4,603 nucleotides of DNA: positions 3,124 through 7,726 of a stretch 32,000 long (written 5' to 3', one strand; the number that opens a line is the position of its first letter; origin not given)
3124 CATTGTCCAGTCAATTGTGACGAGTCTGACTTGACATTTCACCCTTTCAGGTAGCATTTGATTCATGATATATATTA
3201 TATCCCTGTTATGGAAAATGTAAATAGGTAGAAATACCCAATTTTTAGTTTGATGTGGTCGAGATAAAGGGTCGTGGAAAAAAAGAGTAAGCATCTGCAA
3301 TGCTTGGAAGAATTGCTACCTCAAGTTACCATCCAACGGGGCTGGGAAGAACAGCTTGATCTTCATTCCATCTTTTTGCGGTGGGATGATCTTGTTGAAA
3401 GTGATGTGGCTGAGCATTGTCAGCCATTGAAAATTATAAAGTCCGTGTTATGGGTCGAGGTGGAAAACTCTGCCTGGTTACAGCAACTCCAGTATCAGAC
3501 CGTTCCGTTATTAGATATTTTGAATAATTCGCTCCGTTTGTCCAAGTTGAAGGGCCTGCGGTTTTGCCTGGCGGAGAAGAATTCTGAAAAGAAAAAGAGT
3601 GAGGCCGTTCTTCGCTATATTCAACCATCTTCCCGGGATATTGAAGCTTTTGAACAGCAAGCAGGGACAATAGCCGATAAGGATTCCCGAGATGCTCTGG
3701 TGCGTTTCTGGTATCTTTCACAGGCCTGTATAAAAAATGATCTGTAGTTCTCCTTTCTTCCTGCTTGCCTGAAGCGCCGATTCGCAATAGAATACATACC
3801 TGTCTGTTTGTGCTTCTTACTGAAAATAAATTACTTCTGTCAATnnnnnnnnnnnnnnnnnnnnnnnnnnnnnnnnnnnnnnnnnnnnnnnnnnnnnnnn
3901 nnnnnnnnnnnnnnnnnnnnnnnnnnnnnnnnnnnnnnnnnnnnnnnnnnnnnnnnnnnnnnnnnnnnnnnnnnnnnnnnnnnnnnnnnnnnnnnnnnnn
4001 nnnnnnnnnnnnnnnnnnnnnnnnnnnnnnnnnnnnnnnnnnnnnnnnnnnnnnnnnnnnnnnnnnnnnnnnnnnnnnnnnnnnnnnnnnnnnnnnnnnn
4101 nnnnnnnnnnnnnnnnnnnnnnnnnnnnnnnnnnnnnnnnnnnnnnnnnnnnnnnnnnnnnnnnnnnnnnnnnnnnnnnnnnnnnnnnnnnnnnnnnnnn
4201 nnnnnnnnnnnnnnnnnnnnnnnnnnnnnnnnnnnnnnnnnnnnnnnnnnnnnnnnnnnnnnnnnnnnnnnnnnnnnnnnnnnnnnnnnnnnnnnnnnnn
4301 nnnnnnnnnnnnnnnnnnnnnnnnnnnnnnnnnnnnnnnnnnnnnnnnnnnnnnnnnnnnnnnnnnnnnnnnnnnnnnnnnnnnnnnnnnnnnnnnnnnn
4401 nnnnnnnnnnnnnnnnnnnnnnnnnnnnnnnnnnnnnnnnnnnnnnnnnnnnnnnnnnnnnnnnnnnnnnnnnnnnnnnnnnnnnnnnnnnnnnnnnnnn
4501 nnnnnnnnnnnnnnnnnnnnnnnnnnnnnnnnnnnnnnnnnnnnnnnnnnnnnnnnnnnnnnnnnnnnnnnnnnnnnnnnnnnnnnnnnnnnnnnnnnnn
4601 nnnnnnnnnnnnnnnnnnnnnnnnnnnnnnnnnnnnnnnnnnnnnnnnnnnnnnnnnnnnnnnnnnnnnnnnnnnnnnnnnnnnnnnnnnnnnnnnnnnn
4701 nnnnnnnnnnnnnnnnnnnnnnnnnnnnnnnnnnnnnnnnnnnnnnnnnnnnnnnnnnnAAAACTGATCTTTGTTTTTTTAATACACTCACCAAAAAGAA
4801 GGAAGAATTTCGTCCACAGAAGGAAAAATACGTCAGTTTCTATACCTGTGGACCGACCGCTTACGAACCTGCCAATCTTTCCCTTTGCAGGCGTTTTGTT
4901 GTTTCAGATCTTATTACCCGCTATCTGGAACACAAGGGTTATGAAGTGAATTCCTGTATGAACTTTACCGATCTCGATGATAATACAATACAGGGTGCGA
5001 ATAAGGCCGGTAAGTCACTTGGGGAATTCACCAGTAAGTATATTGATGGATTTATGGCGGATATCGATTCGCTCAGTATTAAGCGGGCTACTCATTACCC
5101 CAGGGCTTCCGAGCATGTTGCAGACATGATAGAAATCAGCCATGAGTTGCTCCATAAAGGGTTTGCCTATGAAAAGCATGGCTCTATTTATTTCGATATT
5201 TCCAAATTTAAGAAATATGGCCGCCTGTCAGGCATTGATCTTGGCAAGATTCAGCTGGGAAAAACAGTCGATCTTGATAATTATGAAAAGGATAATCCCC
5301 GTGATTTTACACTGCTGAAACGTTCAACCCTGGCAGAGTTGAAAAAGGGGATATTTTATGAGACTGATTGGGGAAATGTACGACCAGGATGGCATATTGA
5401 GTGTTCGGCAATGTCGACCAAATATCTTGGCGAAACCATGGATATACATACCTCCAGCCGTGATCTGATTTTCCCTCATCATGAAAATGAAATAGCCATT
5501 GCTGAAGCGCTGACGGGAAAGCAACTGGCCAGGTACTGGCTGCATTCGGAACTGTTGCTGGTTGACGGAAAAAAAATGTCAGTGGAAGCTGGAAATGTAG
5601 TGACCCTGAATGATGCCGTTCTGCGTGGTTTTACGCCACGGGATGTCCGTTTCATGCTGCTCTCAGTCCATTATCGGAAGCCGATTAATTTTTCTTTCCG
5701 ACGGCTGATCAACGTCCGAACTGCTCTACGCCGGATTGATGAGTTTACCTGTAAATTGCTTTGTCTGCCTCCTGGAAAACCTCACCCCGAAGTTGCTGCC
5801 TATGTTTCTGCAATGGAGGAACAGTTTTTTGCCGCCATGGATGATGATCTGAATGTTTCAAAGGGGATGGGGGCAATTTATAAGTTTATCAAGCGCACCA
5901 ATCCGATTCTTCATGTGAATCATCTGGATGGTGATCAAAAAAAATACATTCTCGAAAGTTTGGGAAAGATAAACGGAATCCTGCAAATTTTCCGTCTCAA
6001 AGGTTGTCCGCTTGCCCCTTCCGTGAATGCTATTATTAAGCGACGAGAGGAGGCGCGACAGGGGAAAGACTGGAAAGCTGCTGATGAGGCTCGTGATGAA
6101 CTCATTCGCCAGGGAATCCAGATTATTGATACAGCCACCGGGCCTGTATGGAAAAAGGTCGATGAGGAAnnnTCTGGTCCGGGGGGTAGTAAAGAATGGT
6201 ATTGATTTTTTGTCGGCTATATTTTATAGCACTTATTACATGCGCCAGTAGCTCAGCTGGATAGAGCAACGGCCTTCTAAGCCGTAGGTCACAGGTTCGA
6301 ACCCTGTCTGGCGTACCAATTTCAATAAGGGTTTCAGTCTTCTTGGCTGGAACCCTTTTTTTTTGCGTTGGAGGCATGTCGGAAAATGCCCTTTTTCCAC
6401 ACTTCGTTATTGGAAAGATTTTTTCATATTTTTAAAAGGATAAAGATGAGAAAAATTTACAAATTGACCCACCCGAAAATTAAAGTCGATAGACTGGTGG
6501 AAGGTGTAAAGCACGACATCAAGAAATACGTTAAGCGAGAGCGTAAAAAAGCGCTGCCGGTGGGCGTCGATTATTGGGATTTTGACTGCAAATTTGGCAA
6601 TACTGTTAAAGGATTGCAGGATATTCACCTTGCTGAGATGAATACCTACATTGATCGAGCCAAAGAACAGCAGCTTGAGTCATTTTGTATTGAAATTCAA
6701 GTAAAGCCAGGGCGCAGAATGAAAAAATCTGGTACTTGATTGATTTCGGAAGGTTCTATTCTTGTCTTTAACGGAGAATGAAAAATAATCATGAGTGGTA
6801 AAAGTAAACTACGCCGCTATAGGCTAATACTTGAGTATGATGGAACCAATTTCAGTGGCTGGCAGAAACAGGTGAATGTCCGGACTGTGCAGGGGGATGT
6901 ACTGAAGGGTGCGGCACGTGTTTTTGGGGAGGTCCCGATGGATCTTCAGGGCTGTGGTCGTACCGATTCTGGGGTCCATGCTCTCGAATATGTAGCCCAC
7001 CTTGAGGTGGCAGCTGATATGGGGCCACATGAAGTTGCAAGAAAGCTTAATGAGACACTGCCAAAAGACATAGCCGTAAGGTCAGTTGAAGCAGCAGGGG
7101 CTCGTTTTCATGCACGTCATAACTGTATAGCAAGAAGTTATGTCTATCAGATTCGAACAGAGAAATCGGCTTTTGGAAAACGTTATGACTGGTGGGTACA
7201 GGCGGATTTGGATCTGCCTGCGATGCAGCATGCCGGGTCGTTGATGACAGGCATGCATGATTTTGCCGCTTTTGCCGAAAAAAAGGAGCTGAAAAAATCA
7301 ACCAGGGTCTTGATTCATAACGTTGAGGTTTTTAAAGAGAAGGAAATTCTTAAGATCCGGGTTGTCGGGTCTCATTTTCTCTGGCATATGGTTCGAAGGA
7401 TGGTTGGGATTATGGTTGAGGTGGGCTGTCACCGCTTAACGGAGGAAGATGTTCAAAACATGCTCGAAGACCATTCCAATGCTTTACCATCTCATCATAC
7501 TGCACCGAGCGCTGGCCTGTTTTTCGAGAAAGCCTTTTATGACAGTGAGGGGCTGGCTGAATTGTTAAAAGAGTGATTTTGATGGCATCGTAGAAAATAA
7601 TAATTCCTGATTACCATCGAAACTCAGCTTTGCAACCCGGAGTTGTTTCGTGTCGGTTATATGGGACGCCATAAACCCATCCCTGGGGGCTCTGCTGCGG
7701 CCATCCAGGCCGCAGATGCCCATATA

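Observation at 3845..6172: Cysteine synthase fused without a linker to a full-length CysRS-like body that keeps the Zn/cysteine pocket but has lost HIGH and KMSKS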

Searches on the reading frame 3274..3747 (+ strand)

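Call 15: search_protein_families(library=pfam, proteins=[window:3274-3747:+], max_evalue=0.001)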
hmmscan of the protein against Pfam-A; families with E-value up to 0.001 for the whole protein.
window:3274-3747:+ (157 aa): 1 family
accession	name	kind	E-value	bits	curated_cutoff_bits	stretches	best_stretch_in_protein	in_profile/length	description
PF05258.17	DciA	-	2.8e-19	69.6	24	1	11-97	2-89/89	Dna[CI] antecedent, DciA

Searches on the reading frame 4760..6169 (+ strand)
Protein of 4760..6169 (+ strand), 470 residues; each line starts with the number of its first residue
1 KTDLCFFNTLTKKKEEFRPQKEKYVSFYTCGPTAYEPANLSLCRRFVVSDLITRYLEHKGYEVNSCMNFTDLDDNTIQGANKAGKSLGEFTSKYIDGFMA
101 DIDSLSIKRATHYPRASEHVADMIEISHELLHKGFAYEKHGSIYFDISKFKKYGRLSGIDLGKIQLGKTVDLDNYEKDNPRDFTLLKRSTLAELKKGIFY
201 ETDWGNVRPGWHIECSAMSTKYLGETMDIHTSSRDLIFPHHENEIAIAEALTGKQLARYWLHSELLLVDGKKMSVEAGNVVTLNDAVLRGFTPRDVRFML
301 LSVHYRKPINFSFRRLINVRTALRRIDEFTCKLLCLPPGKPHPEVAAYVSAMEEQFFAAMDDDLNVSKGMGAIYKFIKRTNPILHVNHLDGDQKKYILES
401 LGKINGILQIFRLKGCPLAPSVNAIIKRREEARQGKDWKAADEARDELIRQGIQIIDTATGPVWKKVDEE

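Call 5: search_solved_structures(query=window:4760-6169:+, show_alignments=2, max_evalue=0.00001)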
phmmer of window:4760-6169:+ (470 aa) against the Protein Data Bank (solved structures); distinct sequences matched with E-value up to 0.00001: 8.
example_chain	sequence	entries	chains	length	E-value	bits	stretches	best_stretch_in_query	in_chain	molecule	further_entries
8qhp_A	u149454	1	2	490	1.8e-99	336.9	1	5-467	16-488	Cysteine--tRNA ligase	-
1li5_A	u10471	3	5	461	9.1e-88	298.4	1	5-466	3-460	CYSTEINYL-TRNA SYNTHETASE | Cysteine--tRNA ligase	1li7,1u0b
3tqo_A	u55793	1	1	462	2.6e-86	293.5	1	6-466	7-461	Cysteinyl-tRNA synthetase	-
6ujd_A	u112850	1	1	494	3.4e-67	230.5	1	4-461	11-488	Cysteine--tRNA ligase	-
3sp1_A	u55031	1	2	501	1.3e-60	208.8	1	6-462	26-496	Cysteinyl-tRNA synthetase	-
9yru_A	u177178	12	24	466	1.4e-51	179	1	2-312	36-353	Cysteine--tRNA ligase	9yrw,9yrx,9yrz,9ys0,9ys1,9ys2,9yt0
8hfm_A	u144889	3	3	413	1.7e-36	129.3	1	25-326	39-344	L-cysteine:1D-myo-inositol 2-amino-2-deoxy-alpha-D-glucopyranoside ligase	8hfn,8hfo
3c8z_A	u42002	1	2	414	1.7e-36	129.3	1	25-326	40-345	Cysteinyl-tRNA synthetase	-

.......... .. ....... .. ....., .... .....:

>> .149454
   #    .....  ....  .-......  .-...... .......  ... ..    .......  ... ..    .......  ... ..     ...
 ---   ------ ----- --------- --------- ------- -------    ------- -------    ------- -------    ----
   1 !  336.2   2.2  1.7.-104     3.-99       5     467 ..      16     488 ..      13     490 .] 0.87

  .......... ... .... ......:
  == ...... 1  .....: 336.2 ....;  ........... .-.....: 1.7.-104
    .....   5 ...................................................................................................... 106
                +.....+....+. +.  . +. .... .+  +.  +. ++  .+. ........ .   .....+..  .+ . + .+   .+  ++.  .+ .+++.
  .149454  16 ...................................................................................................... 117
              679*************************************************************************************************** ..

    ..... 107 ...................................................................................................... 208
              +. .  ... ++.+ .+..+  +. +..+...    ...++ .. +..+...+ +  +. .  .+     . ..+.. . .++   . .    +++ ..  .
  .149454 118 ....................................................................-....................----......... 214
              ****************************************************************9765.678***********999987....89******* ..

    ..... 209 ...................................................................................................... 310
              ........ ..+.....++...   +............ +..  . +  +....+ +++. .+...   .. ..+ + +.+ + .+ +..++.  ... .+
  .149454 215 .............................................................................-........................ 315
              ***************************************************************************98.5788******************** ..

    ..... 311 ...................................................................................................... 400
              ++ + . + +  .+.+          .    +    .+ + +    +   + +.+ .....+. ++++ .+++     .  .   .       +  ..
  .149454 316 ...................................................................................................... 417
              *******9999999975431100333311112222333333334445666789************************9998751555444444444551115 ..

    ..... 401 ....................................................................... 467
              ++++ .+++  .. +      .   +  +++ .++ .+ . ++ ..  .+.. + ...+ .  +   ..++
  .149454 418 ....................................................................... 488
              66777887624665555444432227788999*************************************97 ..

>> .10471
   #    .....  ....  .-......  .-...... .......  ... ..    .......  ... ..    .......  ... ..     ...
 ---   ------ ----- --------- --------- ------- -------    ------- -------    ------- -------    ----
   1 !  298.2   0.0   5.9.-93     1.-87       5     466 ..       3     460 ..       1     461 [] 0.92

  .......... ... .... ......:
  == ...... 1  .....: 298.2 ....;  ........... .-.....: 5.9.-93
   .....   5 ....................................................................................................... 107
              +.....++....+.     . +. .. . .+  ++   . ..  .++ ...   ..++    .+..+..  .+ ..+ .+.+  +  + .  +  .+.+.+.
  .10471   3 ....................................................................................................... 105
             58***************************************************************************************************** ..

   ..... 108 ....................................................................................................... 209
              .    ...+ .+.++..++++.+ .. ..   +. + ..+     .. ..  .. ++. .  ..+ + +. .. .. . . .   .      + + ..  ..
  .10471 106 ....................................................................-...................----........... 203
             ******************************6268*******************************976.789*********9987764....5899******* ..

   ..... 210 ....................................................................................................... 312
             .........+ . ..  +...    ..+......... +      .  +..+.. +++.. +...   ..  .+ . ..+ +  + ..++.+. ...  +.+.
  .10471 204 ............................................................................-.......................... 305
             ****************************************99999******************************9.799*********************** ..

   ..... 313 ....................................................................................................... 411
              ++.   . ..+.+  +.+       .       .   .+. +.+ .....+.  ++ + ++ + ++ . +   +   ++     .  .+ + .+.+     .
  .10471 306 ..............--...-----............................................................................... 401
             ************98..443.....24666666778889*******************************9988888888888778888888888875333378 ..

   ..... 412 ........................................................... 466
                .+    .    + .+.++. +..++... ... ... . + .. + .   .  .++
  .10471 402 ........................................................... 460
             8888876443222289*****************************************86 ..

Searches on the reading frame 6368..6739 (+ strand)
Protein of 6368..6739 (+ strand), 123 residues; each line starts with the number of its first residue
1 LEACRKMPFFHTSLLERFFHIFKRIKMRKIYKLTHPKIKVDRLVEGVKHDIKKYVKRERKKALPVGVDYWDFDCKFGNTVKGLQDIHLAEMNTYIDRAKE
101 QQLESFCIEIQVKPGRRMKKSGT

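Call 15: search_protein_families(library=pfam, proteins=[window:6368-6739:+], max_evalue=0.001)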
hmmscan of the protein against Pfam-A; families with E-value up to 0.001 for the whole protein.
window:6368-6739:+ (123 aa): 1 family
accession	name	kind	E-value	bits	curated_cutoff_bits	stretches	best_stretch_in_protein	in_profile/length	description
PF19669.4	DUF6172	-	3.7e-36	123.5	27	1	27-120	1-94/95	Family of unknown function (DUF6172)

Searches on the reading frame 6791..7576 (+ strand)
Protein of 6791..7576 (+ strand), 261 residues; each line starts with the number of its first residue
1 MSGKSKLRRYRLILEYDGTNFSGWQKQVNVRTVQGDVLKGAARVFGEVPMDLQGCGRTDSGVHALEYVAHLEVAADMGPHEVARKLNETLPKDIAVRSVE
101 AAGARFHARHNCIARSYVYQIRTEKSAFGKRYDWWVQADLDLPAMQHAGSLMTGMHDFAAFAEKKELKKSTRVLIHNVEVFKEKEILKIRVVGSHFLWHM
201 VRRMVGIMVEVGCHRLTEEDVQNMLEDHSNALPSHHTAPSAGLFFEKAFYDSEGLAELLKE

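Call 15: search_protein_families(library=pfam, proteins=[window:6791-7576:+], max_evalue=0.001)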
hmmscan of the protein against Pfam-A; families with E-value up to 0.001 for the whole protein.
window:6791-7576:+ (261 aa): 2 families
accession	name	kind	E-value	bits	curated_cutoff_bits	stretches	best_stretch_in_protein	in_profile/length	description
PF01416.25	PseudoU_synth_1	-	2e-32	112.3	23.3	2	152-251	5-108/108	tRNA pseudouridine synthase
PF10105.14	DUF2344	-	0.00063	20.1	23.8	1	61-135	56-117/176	Uncharacterized protein conserved in bacteria (DUF2344)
